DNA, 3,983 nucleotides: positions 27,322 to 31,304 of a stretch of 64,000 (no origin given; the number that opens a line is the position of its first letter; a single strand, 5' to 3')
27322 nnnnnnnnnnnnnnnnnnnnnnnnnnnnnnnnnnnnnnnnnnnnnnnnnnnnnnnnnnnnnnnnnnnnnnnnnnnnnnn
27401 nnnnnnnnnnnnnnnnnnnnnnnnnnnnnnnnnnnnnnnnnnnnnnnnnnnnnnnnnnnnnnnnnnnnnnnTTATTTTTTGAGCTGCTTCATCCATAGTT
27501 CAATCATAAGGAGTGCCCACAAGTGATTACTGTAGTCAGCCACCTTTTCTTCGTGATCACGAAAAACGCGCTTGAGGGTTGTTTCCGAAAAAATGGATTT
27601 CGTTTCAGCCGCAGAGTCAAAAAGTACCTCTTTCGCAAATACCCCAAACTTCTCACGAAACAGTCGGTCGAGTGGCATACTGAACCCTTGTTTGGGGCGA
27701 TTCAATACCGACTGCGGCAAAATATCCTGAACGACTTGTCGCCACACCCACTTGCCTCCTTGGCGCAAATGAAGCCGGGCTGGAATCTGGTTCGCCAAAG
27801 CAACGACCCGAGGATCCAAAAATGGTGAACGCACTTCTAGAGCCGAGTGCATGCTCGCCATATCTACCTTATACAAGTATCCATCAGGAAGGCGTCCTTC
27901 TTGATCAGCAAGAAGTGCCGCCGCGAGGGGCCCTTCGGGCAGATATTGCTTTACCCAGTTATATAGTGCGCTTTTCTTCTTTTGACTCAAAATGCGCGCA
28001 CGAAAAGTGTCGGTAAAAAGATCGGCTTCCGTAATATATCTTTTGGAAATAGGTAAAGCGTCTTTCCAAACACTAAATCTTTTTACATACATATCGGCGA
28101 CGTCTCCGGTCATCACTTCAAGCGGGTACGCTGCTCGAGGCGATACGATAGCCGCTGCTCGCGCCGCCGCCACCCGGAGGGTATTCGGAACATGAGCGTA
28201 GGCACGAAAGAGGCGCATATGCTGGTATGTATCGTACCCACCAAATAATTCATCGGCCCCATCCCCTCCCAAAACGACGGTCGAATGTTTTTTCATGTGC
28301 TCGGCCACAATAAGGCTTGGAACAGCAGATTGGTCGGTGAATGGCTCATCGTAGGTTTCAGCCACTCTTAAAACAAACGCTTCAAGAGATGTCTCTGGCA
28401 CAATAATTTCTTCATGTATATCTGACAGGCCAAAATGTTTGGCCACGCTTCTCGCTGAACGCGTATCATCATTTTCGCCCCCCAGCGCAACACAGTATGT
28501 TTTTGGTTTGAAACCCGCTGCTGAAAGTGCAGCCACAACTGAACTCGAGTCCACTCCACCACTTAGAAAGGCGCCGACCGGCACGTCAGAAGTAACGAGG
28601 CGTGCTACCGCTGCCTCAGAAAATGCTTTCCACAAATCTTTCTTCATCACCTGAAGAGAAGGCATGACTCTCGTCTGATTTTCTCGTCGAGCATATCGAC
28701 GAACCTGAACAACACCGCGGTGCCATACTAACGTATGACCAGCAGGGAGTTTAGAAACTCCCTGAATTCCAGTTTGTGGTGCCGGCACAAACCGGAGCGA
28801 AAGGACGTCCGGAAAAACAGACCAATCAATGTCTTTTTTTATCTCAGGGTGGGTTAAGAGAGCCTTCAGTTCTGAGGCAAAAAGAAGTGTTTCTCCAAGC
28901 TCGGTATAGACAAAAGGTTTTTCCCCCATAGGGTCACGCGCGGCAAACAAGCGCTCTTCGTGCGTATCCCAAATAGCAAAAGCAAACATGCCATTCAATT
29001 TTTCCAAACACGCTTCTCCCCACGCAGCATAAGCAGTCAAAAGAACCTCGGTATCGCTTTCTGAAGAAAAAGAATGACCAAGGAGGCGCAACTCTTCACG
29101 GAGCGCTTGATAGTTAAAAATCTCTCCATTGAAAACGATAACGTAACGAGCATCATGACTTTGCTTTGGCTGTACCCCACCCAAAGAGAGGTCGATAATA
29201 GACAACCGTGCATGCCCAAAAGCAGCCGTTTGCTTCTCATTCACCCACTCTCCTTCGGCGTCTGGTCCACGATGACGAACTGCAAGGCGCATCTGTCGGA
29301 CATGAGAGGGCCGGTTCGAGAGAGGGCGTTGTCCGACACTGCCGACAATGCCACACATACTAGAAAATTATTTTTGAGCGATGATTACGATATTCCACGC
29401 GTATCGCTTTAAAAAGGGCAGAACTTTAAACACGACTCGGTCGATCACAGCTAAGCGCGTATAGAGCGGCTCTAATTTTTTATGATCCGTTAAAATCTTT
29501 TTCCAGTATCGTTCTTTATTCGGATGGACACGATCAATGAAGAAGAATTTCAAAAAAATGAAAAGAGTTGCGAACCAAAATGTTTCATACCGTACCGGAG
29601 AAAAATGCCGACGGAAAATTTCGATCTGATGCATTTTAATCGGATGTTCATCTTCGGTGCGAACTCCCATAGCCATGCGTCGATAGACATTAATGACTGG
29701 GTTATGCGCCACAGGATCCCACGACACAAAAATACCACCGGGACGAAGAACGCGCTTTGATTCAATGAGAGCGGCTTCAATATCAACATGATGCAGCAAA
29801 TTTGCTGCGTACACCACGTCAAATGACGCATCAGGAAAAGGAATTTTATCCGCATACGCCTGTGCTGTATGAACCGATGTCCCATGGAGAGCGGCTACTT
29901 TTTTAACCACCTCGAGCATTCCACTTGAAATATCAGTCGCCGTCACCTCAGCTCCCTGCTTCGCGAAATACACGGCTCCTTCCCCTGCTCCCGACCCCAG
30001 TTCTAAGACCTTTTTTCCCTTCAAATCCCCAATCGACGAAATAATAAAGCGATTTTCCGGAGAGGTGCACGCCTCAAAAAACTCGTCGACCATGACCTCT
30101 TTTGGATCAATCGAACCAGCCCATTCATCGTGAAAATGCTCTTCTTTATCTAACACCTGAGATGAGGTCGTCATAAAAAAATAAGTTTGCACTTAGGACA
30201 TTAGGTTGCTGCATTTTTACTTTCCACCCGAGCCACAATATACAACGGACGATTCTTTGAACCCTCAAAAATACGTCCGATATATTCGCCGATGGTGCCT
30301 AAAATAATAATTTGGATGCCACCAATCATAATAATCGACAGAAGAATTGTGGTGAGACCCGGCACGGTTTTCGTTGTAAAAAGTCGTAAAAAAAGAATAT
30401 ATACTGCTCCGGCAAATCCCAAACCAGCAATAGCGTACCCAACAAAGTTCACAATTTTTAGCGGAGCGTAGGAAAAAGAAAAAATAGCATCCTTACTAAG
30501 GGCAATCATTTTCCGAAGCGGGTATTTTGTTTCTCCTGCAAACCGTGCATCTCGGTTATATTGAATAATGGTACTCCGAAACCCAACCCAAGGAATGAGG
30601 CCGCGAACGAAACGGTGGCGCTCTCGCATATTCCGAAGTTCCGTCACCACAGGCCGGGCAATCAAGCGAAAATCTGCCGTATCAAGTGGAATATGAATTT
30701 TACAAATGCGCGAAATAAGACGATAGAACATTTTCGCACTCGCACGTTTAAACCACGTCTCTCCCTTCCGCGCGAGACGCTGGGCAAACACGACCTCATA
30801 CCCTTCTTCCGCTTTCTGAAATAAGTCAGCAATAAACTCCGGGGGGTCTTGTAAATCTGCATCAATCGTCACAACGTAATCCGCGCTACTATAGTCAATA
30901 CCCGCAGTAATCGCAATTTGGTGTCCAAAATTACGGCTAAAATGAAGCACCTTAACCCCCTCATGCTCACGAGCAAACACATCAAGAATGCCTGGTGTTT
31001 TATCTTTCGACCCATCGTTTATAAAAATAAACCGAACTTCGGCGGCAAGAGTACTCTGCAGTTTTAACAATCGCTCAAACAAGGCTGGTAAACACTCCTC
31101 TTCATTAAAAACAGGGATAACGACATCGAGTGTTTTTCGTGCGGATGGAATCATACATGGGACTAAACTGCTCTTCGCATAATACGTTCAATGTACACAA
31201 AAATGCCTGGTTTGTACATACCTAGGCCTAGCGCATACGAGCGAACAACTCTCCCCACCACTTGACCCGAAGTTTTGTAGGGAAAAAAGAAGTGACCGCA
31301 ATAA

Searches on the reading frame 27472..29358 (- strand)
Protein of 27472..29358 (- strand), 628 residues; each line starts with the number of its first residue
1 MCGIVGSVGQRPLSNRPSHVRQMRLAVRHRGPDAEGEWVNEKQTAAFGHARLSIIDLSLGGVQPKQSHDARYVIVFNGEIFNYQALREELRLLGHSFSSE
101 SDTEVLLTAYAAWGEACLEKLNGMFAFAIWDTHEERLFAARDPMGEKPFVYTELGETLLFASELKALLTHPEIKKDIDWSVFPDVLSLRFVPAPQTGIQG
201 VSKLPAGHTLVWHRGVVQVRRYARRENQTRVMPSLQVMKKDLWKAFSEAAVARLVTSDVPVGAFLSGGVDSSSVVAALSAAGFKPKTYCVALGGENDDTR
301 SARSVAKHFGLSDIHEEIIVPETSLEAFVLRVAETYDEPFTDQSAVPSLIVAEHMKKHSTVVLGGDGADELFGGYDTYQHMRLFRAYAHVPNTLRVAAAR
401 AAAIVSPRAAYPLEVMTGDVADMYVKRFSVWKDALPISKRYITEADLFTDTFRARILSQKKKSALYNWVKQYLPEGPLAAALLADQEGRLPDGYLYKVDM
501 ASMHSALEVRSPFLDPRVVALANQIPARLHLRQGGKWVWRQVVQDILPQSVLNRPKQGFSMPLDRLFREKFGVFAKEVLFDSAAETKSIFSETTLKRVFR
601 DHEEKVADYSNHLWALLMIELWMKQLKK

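Call 6: search_protein_families(library=pfam, proteins=[window:27472-29358:-], max_evalue=0.01)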
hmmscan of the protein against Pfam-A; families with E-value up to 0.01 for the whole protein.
window:27472-29358:- (628 aa): 5 families
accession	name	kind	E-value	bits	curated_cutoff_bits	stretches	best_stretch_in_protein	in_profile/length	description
PF00733.27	Asn_synthase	-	2.4e-75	254.8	21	1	248-624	7-354/354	Asparagine synthase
PF13537.11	GATase_7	-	1.4e-44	151.4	25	1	49-168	1-122/123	Glutamine amidotransferase domain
PF13522.11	GATase_6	-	2e-44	151.2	27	1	32-163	1-130/130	Glutamine amidotransferase domain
PF02540.23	NAD_synthase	-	0.0003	20.5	21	1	258-377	20-139/242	NAD synthase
PF12481.13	DUF3700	-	0.0007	19.6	27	1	115-163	123-171/228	Aluminium induced protein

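Call 83: search_protein_families(library=ncbifam, proteins=[window:27472-29358:-], max_evalue=1e-10)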
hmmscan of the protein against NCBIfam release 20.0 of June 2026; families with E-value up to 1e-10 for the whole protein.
window:27472-29358:- (628 aa): 9 families
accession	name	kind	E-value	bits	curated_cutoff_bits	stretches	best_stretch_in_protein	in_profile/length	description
TIGR03108.1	eps_aminotran_1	hypoth_equivalog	3.1e-133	445.7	816.9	1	1-625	1-627/628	XrtA/PEP-CTERM system amidotransferase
TIGR01536.1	asn_synth_AEB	equivalog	7e-128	427.8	267.1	1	2-559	1-517/517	asparagine synthase (glutamine-hydrolyzing)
TIGR03104.1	trio_amidotrans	equivalog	1.2e-112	377.1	570.1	2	1-382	1-387/589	N-acetylglutaminylglutamine amidotransferase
NF006949.0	PRK09431.1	equivalog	6.9e-79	265.8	499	2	1-170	1-168/554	asparagine synthase B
NF033535.1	lass_lactam_cya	exception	1.1e-64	219.2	525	1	1-275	1-273/668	lasso peptide isopeptide bond-forming cyclase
NF033561.1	macrolact_Ik_Al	subfamily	5.9e-14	51.6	300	1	88-558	48-491/561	albusnodin/ikarugamycin family macrolactam cyclase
TIGR01134.1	purF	equivalog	9.9e-14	51.5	350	1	43-175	64-207/432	amidophosphoribosyltransferase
TIGR01135.1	glmS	equivalog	3.3e-12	45.7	418.05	1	63-170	85-200/607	glutamine--fructose-6-phosphate transaminase (isomerizing)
NF001484.0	PRK00331.1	subfamily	4.3e-12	45.2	381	0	64-170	87-201/601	isomerizing glutamine--fructose-6-phosphate transaminase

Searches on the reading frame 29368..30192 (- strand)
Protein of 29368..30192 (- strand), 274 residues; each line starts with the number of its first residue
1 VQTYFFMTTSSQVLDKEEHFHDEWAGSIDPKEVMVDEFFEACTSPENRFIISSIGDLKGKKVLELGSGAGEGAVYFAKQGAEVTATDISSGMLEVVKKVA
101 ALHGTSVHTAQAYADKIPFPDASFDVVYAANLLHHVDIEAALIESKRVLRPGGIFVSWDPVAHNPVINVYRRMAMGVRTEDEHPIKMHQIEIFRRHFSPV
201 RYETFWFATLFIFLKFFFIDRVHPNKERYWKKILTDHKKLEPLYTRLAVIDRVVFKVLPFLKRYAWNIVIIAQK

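Call 6: search_protein_families(library=pfam, proteins=[window:29368-30192:-], max_evalue=0.01)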
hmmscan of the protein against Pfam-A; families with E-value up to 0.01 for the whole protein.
window:29368-30192:- (274 aa): 14 families
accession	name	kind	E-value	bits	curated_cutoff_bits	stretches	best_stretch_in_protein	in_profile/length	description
PF08241.18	Methyltransf_11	-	1.1e-24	87.3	21.2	1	63-156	1-94/95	Methyltransferase domain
PF13649.12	Methyltransf_25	-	2.5e-22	79.8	27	1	62-153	1-97/97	Methyltransferase domain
PF13847.12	Methyltransf_31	-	7.8e-16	58.5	27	1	58-167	3-119/145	Methyltransferase domain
PF08242.18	Methyltransf_12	-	1.6e-15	58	30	1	63-155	1-98/98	Methyltransferase domain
PF01209.24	Ubie_methyltran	-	5.9e-12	45.9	20.1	1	48-157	37-151/233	ubiE/COQ5 methyltransferase family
PF13489.12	Methyltransf_23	-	2e-11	44.3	27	1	56-172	20-131/164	Methyltransferase domain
PF10294.15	Methyltransf_16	-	8.7e-06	26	21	1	13-135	6-132/174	Lysine methyltransferase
PF06080.18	DUF938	-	1.3e-05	25.6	27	1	58-163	25-143/202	Protein of unknown function (DUF938)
PF05219.18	DREV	-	0.00029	20.5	26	1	55-145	91-173/265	DREV methyltransferase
PF03141.22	Methyltransf_29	-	0.00042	19.5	23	1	113-162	171-223/506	Putative S-adenosyl-L-methionine-dependent methyltransferase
PF03848.20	TehB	-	0.0007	19.5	20.4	1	51-118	23-91/193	Tellurite resistance protein TehB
PF05175.20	MTS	-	0.0016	18.5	23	1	48-127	21-102/170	Methyltransferase small domain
PF02353.26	CMAS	-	0.0018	18.1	27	1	58-156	62-163/273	Mycolic acid cyclopropane synthetase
PF07021.18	MetW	-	0.0024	18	21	1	58-137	13-89/193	Methionine biosynthesis protein MetW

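Call 83: search_protein_families(library=ncbifam, proteins=[window:29368-30192:-], max_evalue=1e-10)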
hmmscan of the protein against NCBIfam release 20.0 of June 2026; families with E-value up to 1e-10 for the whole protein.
window:29368-30192:- (274 aa): 16 families
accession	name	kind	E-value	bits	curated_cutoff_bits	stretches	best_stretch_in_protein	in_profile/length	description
NF041255.1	mycofact_MftM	equivalog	4.6e-17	62.3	200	1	57-149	138-233/289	mycofactocin oligosaccharide methyltransferase MftM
NF001241.0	PRK00216.1-2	equivalog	3.1e-16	59.7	327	1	57-157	50-147/231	demethylmenaquinone methyltransferase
TIGR01934.1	MenG_MenH_UbiE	subfamily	3.8e-16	59.1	158.35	1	50-161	31-145/223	ubiquinone/menaquinone biosynthesis methyltransferase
NF043040.1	corrin_prot_MT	hypoth_equivalog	6.1e-16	58.5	180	1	51-164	35-154/216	corrinoid protein-associated methyltransferase CpaM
NF045823.1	PthPhpthDimycoMt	equivalog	1.4e-15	57.2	300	1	55-159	63-168/256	phthiotriol/phenolphthiotriol dimycocerosates methyltransferase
NF045649.1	2X_seleno_MduS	exception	2.6e-15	56.2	380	1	59-156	42-146/338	methyltransferase domain-containing selenoprotein MduS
NF001240.0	PRK00216.1-1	equivalog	3.4e-15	55.8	378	1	47-156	52-167/251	bifunctional demethylmenaquinone methyltransferase/2-methoxy-6-polyprenyl-1,4-benzoquinol methylase UbiE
NF045825.1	FAmtase_mtf2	equivalog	4.6e-14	52.2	400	1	55-159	55-160/248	fatty-acid O-methyltransferase Mtf2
NF041537.1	ArsM_AhpD_UU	exception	6.1e-13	48.3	510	1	49-163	69-186/345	arsenite methyltransferase/AhpD domain selenoprotein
NF045667.1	MTase_DVU1556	equivalog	7e-13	48.5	155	1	57-166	21-128/213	DVU_1556 family methyltransferase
NF001244.0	PRK00216.1-5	equivalog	1.5e-12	47.3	216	1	50-157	40-153/236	bifunctional demethylmenaquinone methyltransferase/2-methoxy-6-polyprenyl-1,4-benzoquinol methylase UbiE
NF052510.1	methyltran_MpqE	exception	2.4e-12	46.7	335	1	50-159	38-153/234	methyl-plastoquinone biosynthesis methyltransferase MpqE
NF047649.1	MTase_UXPK_star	exception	2.8e-12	46.3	460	1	53-160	71-184/283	methyltransferase/UXPK-star double selenoprotein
NF001242.0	PRK00216.1-3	equivalog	1.5e-11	44.2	351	1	57-156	67-174/258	bifunctional demethylmenaquinone methyltransferase/2-methoxy-6-polyprenyl-1,4-benzoquinol methylase UbiE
TIGR02072.1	BioC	equivalog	1.6e-11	44.5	184.95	1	57-156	33-131/244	malonyl-ACP O-methyltransferase BioC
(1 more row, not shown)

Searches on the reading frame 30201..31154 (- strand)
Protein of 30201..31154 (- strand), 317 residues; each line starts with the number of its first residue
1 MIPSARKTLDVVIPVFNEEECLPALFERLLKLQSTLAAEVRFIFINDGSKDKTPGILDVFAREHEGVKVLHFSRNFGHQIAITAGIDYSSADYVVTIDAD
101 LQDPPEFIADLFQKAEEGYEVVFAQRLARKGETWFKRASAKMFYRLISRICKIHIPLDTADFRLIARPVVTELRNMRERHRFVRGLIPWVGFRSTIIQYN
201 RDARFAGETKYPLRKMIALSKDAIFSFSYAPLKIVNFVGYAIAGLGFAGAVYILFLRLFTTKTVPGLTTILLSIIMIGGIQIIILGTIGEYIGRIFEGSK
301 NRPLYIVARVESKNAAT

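Call 6: search_protein_families(library=pfam, proteins=[window:30201-31154:-], max_evalue=0.01)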
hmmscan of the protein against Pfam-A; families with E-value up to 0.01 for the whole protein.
window:30201-31154:- (317 aa): 2 families
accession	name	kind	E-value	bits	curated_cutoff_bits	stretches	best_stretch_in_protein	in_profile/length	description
PF00535.33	Glycos_transf_2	-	1.1e-33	117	23.3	1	11-172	2-166/168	Glycosyl transferase family 2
PF10111.15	Glyco_tranf_2_2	-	1.1e-06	28.8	27.3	1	11-101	2-92/276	Glycosyltransferase like family 2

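Call 17: search_protein_families(library=ncbifam, proteins=[window:30201-31154:-], max_evalue=0.01)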
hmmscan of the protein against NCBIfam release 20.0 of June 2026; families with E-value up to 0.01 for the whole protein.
window:30201-31154:- (317 aa): 19 families
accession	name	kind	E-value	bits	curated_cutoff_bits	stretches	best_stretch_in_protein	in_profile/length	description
NF047588.1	GlcsyltransPgfSStrep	equivalog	4.1e-74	249.6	500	1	9-309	3-304/308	glycosyltransferase PgfS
NF007986.1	PRK10714.1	equivalog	6.3e-56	189.7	529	1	7-313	6-314/316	undecaprenyl-phosphate 4-deoxy-4-formamido-L-arabinose transferase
TIGR03937.1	PgaC_IcaA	equivalog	1.3e-15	57.3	422.3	1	8-100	46-135/407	poly-beta-1,6-N-acetyl-D-glucosamine synthase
NF007482.0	PRK10073.1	equivalog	2.6e-13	49.7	423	1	5-117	4-112/334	glycosyltransferase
NF041875.1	EPS_EpsD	equivalog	3e-10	40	370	1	9-125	1-114/325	exopolysaccharide biosynthesis glycosyltransferase EpsD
TIGR04283.1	glyco_like_mftF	equivalog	6.5e-10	39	182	1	10-151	2-132/221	TIGR04283 family arsenosugar biosynthesis glycosyltransferase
TIGR04182.1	glyco_TIGR04182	equivalog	5e-09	35.9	325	1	11-138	4-121/293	S-layer glycoprotein N-glycosyltransferase AglJ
NF041391.1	DPhHxTase_Halo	equivalog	9.6e-09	34.5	375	1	16-173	4-153/213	dolichyl-phosphate hexose transferase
TIGR04242.1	nodulat_NodC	equivalog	2.1e-07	30.2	550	1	8-137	49-180/395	chitooligosaccharide synthase NodC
NF047683.1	TeichurnBiosyTuaG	equivalog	4.3e-07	29.8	400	1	6-106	5-102/252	teichuronic acid biosynthesis protein TuaG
NF058614.1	PPMAGASynPpgS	equivalog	7.9e-07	28.7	370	1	11-156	4-148/226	polyprenyl-phospho-N-acetylgalactosaminyl synthase PpgS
TIGR03111.1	glyc2_xrt_Gpos1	hypoth_equivalog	2.6e-06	26.5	363.95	1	9-122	51-163/439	TIGR03111 family XrtG-associated glycosyltransferase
NF050050.1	ProtGlycPglI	equivalog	4.4e-06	26.3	500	1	8-141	3-134/306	GalNAc(5)-diNAcBac-PP-undecaprenol beta-1,3-glucosyltransferase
TIGR03965.1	mycofact_glyco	equivalog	5.1e-06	25.6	280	1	6-112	73-176/467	mycofactocin biosynthesis glycosyltransferase MftF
NF038302.1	EPS_HpsE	equivalog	2.4e-05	23.5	300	1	9-113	3-109/307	hormogonium polysaccharide biosynthesis glycosyltransferase HpsE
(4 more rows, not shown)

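Call 69: search_solved_structures(query=window:30201-31154:-, max_evalue=0.00001)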
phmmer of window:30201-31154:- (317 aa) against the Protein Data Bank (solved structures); distinct sequences matched with E-value up to 0.00001: 10.
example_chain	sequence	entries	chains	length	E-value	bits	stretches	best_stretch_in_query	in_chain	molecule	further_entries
5ekp_C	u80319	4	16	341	5.4e-88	298.2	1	7-308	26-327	Uncharacterized glycosyltransferase sll0501 | Glycosyltransferase sll0501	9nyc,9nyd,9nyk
9nye_A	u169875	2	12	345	5.6e-88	298.1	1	7-308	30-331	Glycosyltransferase sll0501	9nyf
5eke_A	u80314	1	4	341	7.3e-88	297.8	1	7-308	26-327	Uncharacterized glycosyltransferase sll0501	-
9hwj_A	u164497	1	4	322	6.1e-47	163.4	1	7-310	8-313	Undecaprenyl-phosphate 4-deoxy-4-formamido-L-arabinose transferase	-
9bhc_C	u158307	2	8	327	1.6e-43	152.2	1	7-310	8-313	Undecaprenyl-phosphate 4-deoxy-4-formamido-L-arabinose transferase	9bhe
8vxh_A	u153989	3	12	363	2.3e-43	151.6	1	7-310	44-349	Undecaprenyl-phosphate 4-deoxy-4-formamido-L-arabinose transferase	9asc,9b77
5mlz_A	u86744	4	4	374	9.7e-12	47.8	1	9-137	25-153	Dolichol monophosphate mannose synthase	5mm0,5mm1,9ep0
3bcv_A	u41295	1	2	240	1.3e-09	40.9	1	9-115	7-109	Putative glycosyltransferase protein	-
5hea_A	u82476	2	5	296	2.2e-08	36.8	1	9-103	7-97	Putative glycosyltransferase (GalT1)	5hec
6p61_A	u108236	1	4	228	1.4e-07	34.2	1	7-110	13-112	Glycosyltransferase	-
